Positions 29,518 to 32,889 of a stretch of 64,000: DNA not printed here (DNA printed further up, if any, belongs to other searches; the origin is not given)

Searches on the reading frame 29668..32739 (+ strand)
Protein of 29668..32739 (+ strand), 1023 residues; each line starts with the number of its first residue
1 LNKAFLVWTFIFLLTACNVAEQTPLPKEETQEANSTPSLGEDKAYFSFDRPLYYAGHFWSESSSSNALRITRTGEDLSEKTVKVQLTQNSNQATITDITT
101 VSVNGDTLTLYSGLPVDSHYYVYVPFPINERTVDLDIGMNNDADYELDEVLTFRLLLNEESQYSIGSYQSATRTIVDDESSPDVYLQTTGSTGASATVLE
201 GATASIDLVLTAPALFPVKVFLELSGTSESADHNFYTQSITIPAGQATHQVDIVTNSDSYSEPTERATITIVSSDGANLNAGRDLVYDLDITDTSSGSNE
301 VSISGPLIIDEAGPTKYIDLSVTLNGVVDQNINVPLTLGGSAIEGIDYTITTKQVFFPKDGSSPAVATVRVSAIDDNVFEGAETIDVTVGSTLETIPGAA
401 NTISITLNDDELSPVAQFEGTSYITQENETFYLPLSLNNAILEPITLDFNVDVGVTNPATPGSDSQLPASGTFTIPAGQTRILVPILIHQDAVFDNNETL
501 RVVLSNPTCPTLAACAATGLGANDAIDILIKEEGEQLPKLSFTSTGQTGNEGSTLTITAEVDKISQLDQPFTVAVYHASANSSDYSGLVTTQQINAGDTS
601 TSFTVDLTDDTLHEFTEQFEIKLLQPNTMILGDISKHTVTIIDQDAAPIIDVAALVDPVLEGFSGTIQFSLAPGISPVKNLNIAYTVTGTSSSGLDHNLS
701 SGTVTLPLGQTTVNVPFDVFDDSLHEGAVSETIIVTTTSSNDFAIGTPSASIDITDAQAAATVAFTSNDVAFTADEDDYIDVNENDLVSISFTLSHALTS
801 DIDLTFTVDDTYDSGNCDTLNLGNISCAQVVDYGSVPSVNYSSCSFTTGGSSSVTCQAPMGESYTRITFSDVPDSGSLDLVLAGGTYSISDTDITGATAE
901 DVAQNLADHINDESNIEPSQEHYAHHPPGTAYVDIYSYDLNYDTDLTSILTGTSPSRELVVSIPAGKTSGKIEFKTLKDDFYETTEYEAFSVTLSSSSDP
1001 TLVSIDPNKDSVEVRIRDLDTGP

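Call 82: search_protein_families(library=pfam, proteins=[window:29668-32739:+], max_evalue=0.00001)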
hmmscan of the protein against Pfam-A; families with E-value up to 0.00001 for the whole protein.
window:29668-32739:+ (1023 aa): 2 families
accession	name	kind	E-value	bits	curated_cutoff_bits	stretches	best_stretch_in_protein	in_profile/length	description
PF03160.20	Calx-beta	-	1.3e-17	64.3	27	0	320-391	26-96/119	Calx-beta domain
PF20579.4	LapA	-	5e-06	27.2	27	0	958-1018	40-98/99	LapA domain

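Call 83: search_protein_families(library=padloc, proteins=[window:29668-32739:+], max_evalue=0.00001)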
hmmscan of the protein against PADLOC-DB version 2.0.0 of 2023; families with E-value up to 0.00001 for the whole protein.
window:29668-32739:+ (1023 aa): 0 families
